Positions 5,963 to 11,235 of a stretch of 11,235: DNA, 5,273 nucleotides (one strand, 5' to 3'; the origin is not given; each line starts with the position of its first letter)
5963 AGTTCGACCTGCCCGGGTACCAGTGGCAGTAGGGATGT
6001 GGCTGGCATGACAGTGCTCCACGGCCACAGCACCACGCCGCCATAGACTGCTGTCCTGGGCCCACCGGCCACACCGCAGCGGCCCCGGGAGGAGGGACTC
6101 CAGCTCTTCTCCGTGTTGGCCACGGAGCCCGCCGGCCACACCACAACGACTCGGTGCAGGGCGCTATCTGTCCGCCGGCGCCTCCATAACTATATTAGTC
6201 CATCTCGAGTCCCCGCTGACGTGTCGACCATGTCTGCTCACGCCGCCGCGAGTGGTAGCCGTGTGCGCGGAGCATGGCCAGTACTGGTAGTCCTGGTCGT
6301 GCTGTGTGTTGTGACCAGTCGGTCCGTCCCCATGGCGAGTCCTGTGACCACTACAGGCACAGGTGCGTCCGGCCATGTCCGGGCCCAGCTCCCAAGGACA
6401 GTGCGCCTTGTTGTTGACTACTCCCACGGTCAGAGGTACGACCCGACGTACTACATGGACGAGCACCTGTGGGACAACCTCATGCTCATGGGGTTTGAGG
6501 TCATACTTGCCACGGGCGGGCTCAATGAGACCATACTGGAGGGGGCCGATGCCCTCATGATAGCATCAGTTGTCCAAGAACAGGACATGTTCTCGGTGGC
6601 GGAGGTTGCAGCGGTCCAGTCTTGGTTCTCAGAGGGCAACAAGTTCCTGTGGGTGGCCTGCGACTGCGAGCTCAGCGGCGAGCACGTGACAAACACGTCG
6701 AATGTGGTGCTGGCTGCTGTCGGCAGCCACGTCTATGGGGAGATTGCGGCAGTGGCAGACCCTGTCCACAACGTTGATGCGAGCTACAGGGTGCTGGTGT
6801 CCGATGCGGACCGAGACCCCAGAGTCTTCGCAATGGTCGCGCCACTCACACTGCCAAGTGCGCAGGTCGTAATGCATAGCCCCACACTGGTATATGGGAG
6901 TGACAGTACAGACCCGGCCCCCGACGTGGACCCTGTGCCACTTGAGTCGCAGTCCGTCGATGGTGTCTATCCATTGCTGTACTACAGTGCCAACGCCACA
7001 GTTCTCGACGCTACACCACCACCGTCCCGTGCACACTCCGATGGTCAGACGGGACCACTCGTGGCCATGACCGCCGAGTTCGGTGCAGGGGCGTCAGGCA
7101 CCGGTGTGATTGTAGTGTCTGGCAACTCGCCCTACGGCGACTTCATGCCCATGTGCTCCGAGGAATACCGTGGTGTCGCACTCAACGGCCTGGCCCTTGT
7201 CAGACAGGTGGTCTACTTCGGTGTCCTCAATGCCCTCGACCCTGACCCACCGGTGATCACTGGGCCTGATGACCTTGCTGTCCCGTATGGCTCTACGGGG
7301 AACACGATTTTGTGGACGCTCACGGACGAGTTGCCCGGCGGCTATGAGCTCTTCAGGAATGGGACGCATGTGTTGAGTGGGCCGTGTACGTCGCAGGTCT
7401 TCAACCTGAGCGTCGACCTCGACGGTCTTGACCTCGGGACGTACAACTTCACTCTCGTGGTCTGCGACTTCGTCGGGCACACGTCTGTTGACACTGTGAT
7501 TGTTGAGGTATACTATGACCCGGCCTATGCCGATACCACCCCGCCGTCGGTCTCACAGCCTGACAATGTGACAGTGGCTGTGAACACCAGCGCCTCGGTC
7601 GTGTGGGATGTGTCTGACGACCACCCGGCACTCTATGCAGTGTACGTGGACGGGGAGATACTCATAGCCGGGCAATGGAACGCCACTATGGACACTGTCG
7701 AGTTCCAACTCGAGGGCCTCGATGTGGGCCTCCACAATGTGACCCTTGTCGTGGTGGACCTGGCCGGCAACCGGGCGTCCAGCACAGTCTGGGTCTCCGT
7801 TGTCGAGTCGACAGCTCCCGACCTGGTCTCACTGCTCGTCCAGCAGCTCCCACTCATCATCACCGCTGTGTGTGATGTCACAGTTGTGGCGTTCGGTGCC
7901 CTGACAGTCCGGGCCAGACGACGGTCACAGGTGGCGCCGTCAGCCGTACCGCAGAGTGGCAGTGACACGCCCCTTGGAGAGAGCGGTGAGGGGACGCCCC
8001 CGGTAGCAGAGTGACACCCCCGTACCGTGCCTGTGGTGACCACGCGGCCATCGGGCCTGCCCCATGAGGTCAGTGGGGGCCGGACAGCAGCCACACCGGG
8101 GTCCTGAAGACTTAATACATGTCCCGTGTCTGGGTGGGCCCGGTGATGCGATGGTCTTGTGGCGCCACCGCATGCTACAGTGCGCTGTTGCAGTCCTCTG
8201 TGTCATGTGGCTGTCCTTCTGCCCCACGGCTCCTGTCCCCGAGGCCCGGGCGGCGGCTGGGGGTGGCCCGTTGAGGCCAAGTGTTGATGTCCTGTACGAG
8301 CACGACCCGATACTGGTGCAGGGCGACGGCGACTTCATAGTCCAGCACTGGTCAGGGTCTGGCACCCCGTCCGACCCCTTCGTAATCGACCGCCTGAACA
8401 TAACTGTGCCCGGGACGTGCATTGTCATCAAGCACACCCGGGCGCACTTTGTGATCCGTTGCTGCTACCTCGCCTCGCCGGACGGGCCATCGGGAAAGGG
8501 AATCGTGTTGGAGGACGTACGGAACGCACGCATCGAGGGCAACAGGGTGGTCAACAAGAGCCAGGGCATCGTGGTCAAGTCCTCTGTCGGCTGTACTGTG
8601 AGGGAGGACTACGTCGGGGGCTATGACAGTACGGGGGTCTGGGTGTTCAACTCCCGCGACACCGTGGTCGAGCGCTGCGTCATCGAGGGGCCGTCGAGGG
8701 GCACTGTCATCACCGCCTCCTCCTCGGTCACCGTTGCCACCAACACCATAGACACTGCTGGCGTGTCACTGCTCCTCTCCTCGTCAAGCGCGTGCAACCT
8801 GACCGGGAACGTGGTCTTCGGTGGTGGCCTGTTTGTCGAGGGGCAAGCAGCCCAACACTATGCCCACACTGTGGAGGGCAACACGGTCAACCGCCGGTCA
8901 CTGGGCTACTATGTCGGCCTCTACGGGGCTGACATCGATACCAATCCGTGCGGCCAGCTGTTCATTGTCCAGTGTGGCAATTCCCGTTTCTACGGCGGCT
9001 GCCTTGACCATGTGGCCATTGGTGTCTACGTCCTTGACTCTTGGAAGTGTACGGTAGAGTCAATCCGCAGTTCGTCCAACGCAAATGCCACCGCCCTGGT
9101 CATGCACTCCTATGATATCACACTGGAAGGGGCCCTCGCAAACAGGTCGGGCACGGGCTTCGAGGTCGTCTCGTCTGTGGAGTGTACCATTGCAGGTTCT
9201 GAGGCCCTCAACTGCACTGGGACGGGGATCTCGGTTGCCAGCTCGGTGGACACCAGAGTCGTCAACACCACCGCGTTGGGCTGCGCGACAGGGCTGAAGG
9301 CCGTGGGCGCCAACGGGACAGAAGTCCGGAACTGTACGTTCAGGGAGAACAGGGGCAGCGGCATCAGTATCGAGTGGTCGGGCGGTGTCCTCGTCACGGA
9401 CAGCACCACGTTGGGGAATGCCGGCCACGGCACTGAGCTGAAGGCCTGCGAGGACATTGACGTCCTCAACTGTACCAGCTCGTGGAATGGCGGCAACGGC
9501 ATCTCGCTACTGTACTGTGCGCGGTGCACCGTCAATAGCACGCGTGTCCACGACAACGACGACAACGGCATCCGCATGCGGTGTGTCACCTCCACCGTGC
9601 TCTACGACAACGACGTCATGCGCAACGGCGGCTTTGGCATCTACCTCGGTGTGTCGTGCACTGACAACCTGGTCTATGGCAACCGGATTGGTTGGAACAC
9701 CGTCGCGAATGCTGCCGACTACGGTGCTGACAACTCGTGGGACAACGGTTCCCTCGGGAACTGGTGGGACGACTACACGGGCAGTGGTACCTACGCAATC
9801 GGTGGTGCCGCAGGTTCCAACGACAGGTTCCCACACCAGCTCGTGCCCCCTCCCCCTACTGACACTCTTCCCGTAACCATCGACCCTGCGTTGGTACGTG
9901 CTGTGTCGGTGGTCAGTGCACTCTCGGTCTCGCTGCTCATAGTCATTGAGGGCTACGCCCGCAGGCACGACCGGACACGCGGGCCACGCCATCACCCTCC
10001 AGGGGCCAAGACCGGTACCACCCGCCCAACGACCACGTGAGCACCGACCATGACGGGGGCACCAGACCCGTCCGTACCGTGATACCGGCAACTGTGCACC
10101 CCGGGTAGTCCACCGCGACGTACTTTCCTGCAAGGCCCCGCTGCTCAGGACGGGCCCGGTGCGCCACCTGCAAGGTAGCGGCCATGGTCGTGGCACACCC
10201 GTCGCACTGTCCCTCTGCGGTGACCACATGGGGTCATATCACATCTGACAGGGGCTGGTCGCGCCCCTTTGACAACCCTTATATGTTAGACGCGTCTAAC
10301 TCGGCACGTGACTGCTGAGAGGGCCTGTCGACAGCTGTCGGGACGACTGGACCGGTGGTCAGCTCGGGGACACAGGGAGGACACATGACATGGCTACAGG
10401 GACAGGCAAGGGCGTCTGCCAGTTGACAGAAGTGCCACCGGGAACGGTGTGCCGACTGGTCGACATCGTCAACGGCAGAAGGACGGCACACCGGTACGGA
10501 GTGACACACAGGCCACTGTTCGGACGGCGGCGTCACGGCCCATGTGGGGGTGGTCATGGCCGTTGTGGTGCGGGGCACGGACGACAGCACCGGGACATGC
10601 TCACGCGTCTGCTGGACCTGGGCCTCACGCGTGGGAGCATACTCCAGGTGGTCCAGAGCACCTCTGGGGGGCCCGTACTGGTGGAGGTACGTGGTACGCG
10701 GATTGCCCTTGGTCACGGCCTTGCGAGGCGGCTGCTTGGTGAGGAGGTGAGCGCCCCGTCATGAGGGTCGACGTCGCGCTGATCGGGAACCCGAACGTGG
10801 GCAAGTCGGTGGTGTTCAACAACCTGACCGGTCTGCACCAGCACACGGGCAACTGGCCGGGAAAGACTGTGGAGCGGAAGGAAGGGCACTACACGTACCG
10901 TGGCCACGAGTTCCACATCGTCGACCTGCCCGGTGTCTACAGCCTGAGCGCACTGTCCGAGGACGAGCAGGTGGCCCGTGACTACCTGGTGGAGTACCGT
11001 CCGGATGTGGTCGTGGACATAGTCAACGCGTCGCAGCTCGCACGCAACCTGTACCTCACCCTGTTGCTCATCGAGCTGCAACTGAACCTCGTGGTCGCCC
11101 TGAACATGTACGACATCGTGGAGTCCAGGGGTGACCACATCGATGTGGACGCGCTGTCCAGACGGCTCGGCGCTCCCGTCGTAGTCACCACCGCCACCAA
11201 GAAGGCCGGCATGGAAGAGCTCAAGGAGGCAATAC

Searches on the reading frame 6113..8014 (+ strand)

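Call 39: search_protein_families(library=pfam, proteins=[window:6113-8014:+], max_evalue=0.01)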
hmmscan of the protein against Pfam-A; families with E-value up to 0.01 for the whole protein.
window:6113-8014:+ (633 aa): 2 families
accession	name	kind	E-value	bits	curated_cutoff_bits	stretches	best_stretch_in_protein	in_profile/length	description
PF02494.22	HYR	-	0.001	19.8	21.7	0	474-563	2-81/81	HYR domain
PF22352.2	K319L-like_PKD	-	0.0038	17.6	27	0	433-466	51-84/84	K319L-like, PKD domain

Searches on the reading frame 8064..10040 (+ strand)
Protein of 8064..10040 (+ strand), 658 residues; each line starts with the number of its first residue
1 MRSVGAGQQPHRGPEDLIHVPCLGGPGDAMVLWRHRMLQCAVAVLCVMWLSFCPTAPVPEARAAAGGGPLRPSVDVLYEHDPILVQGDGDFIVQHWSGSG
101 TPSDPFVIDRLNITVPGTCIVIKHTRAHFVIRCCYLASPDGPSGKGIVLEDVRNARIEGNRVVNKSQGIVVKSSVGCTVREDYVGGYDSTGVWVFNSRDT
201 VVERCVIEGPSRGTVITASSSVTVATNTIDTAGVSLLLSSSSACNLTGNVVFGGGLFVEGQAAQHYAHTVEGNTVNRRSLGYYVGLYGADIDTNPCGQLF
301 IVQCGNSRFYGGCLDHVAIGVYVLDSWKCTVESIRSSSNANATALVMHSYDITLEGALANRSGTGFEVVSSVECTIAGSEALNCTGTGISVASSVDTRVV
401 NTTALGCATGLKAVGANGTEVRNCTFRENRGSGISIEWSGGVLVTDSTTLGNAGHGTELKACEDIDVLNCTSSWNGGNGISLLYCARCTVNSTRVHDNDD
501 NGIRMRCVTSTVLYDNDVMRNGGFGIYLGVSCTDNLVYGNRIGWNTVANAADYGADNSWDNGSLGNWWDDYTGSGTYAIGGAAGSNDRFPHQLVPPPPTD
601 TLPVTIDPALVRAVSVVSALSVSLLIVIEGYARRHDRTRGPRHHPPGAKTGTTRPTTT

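Call 39: search_protein_families(library=pfam, proteins=[window:8064-10040:+], max_evalue=0.01)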
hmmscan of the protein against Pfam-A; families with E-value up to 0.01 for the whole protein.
window:8064-10040:+ (658 aa): 3 families
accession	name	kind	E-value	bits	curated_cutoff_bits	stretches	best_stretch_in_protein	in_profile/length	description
PF05048.19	NosD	-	8e-39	133.7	23.6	3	139-283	14-154/212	Periplasmic copper-binding protein (NosD)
PF13229.12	Beta_helix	-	1.7e-37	128.9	25.9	3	120-274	3-157/158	Right handed beta helix region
PF12708.12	Pect-lyase_RHGA_epim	-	0.00023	21.5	27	0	395-503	107-212/213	Rhamnogalacturonase A/epimerase, pectate lyase-like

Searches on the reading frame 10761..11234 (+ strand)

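Call 39: search_protein_families(library=pfam, proteins=[window:10761-11234:+], max_evalue=0.01)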
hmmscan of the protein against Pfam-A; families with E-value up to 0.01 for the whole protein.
window:10761-11234:+ (158 aa): 7 families
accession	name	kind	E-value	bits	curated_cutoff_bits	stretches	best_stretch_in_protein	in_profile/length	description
PF02421.24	FeoB_N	-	2.5e-65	219.2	27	1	4-158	2-156/156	Ferrous iron transport protein B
PF01926.29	MMR_HSR1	-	6.8e-20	71.7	21.9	1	4-114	1-111/113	50S ribosome-binding GTPase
PF03193.22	RsgA_GTPase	-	1.6e-05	25.3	30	0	91-157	40-103/174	RsgA GTPase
PF09439.16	SRPRB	-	0.00095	19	25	1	5-137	6-139/178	Signal recognition particle receptor beta subunit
PF00009.33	GTP_EFTU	-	0.0028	17.7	26.5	0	34-158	54-182/188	Elongation factor Tu GTP binding domain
PF00350.29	Dynamin_N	-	0.0041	17.6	27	0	49-94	101-142/168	Dynamin family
PF04548.22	AIG1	-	0.0065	16.3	27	1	5-73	3-75/212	AIG1 family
